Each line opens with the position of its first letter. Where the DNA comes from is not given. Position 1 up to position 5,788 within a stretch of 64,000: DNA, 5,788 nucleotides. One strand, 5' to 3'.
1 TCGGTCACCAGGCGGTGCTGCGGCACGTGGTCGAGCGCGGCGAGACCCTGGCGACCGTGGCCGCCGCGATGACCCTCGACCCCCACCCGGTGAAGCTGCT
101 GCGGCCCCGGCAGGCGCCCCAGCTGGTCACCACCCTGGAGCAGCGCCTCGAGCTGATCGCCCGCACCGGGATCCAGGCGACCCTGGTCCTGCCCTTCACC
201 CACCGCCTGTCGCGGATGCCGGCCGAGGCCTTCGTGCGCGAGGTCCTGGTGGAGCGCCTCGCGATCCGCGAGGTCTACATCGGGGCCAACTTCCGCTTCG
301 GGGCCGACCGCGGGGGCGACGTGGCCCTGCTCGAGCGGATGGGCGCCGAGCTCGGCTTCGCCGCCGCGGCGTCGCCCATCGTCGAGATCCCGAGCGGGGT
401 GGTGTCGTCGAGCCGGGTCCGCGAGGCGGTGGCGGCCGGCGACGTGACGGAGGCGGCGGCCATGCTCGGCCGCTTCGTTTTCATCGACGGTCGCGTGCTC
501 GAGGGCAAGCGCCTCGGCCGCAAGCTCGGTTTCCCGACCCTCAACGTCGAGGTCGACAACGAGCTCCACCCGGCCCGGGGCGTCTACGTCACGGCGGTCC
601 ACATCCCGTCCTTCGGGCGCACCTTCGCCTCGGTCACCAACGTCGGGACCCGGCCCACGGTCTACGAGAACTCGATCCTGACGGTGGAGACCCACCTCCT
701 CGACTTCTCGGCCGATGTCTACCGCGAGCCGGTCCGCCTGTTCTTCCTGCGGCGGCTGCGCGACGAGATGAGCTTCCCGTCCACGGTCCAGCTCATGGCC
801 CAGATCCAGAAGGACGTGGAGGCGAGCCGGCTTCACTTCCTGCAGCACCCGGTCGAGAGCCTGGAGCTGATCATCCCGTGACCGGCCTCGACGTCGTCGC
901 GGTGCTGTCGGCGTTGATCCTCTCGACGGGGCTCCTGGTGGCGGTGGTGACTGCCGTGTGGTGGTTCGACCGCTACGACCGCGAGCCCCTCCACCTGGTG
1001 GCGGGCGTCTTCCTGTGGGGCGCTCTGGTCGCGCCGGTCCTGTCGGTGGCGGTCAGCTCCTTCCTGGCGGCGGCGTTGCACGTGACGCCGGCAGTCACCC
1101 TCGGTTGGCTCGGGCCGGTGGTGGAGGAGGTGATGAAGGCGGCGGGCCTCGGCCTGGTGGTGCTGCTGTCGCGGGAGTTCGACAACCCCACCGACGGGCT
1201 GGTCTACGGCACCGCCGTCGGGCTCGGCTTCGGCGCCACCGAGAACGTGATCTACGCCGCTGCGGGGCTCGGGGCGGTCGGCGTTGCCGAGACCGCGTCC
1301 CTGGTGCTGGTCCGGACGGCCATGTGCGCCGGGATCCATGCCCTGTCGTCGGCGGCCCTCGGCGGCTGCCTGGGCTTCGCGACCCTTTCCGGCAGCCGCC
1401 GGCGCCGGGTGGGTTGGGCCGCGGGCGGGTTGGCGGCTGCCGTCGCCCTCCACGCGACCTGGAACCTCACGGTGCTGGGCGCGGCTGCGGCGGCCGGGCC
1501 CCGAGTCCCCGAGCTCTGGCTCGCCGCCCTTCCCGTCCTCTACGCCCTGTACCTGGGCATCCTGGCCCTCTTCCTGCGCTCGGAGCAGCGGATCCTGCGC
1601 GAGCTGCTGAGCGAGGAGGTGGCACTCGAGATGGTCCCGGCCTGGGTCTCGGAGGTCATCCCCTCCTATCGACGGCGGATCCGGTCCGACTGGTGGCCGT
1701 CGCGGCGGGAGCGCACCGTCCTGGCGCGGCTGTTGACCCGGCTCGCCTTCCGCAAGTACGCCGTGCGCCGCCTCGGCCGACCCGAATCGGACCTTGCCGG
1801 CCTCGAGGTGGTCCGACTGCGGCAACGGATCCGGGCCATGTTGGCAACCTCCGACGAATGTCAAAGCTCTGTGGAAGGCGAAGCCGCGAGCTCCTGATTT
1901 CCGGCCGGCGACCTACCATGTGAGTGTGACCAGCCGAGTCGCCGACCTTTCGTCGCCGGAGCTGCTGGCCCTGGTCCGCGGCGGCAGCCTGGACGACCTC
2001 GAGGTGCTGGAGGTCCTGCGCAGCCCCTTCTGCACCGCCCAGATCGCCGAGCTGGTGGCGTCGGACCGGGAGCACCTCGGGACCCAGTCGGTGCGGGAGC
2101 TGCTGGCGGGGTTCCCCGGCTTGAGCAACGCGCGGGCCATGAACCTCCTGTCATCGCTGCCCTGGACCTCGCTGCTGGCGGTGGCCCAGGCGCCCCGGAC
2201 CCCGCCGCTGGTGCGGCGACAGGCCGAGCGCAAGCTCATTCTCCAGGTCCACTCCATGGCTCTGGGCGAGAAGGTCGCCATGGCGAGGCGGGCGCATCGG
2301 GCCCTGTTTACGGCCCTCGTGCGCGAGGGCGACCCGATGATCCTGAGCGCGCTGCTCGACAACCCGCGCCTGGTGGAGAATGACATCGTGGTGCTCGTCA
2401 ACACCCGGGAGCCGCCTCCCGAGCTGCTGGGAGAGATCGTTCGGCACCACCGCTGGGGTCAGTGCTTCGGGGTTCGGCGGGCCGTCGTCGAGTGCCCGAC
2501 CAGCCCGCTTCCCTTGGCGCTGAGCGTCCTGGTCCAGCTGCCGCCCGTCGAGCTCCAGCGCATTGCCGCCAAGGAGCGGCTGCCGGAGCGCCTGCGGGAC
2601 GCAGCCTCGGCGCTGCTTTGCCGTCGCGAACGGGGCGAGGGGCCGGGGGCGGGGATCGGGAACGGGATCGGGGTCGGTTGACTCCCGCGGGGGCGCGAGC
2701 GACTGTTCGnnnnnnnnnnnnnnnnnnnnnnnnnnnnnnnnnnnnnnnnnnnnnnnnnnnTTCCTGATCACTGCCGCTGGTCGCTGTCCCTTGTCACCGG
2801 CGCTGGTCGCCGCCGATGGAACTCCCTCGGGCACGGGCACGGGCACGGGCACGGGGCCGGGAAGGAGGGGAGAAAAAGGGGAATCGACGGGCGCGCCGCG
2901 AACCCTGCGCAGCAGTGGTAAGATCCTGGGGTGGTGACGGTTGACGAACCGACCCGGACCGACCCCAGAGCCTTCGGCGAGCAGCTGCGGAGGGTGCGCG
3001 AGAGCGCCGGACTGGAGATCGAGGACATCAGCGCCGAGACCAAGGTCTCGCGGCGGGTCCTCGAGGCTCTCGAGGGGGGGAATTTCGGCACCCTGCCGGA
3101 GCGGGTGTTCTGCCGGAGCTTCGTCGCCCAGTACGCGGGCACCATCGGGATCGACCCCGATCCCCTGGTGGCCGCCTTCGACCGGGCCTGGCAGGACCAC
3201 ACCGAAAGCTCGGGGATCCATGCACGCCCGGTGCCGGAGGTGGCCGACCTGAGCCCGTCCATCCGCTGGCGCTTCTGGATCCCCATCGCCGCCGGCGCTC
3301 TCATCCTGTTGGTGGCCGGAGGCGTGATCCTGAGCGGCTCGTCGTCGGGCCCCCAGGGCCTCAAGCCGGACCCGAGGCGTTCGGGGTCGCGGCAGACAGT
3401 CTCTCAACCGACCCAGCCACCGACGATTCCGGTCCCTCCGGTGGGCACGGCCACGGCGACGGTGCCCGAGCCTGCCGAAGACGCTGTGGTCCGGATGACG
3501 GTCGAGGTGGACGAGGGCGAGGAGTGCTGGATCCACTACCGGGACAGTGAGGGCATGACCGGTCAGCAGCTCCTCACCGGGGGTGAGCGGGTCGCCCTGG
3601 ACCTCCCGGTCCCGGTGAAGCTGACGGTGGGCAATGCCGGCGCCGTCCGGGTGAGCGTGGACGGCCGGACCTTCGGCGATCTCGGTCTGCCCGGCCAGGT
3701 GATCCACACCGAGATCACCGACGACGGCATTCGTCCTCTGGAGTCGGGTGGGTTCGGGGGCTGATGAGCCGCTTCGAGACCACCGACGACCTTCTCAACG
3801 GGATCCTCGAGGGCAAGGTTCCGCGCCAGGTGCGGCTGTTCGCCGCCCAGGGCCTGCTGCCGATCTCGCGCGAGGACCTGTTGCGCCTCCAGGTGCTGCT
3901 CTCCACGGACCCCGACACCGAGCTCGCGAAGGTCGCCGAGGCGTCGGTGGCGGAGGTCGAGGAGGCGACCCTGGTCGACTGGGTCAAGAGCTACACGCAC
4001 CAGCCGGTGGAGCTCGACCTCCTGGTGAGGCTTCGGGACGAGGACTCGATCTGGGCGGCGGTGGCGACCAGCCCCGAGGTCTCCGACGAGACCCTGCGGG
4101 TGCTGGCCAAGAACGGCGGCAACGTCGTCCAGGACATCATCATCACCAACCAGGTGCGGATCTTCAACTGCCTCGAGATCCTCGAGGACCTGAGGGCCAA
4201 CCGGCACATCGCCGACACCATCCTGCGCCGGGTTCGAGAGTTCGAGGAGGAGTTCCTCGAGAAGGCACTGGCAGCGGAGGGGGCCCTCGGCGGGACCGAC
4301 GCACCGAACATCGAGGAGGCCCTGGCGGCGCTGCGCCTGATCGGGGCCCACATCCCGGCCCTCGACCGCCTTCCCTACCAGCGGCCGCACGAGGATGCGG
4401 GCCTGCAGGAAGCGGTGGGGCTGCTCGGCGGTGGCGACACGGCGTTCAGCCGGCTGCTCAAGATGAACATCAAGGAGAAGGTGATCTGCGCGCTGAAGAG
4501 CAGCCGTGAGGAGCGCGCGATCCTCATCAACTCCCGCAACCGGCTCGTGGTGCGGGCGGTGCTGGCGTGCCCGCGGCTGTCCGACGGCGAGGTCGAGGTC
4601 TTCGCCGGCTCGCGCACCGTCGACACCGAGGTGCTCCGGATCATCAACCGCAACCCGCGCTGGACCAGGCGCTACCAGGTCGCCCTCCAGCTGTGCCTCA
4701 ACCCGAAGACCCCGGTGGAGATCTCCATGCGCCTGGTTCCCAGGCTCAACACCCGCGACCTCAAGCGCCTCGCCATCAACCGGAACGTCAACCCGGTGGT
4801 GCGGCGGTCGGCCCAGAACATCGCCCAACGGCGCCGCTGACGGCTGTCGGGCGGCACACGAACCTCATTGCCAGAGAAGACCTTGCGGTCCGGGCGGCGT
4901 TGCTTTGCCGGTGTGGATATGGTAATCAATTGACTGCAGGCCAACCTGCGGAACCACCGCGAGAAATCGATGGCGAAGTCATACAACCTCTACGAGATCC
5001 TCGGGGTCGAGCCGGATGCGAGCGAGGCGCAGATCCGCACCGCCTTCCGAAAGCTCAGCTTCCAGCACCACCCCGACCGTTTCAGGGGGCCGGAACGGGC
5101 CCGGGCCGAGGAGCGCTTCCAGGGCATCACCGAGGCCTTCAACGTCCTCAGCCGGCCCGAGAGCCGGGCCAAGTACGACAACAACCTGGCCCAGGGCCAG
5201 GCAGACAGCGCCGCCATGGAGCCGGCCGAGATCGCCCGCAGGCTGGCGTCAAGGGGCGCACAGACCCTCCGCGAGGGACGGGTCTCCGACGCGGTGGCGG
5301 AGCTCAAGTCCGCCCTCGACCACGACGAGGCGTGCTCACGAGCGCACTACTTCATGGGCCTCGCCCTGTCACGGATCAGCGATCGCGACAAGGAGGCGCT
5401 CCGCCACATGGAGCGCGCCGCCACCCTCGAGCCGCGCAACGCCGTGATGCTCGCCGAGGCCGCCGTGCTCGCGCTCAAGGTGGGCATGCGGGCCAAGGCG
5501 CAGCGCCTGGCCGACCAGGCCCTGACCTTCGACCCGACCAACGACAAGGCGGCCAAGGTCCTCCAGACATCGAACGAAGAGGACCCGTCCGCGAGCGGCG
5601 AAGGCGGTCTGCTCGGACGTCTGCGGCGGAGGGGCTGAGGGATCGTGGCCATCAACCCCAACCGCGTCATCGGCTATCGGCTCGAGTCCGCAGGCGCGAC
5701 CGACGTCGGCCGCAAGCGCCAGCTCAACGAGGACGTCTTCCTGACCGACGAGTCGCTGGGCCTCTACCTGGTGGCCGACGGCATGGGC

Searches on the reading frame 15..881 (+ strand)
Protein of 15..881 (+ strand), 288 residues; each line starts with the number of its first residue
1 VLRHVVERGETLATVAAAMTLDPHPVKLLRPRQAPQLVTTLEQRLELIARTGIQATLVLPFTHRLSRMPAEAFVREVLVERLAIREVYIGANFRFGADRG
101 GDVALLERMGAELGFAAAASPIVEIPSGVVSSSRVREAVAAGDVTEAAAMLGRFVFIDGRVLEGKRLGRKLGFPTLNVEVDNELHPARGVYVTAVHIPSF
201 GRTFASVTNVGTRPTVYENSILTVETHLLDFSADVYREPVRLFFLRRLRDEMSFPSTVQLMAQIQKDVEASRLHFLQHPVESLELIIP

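Call 87: search_protein_families(library=pfam, proteins=[window:15-881:+], max_evalue=0.00001)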
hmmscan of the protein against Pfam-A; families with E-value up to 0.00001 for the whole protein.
window:15-881:+ (288 aa): 2 families
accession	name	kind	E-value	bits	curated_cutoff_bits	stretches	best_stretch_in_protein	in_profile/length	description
PF01687.23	Flavokinase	-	7.4e-36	123.6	19.6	1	151-272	1-121/124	Riboflavin kinase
PF06574.18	FAD_syn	-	3.4e-29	102.1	27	1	2-134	26-158/158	FAD synthetase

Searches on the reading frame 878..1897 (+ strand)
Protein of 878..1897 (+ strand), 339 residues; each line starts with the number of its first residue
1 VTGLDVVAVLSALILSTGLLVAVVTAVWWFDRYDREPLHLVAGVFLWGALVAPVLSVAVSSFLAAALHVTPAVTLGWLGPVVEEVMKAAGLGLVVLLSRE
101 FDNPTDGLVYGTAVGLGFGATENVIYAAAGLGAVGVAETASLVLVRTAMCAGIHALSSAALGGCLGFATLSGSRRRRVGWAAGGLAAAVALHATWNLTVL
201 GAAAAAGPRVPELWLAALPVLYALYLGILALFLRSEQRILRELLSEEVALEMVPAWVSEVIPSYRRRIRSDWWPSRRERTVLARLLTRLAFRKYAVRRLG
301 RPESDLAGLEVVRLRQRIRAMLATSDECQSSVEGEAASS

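Call 87: search_protein_families(library=pfam, proteins=[window:878-1897:+], max_evalue=0.00001)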
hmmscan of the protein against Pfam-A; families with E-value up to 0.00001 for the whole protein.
window:878-1897:+ (339 aa): 1 family
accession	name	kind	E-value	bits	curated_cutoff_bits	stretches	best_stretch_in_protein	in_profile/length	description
PF13367.11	PrsW-protease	-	5.4e-36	124.4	23.5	1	36-212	1-184/196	PrsW family intramembrane metalloprotease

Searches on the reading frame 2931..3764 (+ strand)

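Call 87: search_protein_families(library=pfam, proteins=[window:2931-3764:+], max_evalue=0.00001)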
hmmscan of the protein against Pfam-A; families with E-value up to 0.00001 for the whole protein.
window:2931-3764:+ (277 aa): 3 families
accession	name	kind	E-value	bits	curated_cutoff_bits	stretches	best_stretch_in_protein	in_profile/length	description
PF13413.12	HTH_25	-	6.7e-20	71.1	24.6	1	18-79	1-62/62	Helix-turn-helix domain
PF13464.11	RodZ_C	-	3.3e-10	40.2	23.9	1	197-255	6-66/72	RodZ C-terminal domain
PF12844.13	HTH_19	-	2e-08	34.4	30.2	1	16-80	1-59/64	Helix-turn-helix domain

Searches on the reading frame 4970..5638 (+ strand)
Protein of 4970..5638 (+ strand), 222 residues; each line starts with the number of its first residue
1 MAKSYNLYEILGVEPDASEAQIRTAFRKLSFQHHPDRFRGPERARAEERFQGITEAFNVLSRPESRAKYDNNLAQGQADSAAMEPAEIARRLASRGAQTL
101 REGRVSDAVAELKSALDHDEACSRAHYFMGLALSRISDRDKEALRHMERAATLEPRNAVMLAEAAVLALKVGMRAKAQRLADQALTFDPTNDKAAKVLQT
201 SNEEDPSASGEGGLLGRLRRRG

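Call 87: search_protein_families(library=pfam, proteins=[window:4970-5638:+], max_evalue=0.00001)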
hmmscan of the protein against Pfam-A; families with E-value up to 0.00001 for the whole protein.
window:4970-5638:+ (222 aa): 2 families
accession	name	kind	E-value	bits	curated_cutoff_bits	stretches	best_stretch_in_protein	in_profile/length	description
PF00226.36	DnaJ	-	2.6e-21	75.9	27.8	1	6-70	1-63/63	DnaJ domain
PF25062.1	ARM_TT21_N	-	2.6e-06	27.8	40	1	95-199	33-141/222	Tetratricopeptide repeat protein 21 N-terminal ARM repeat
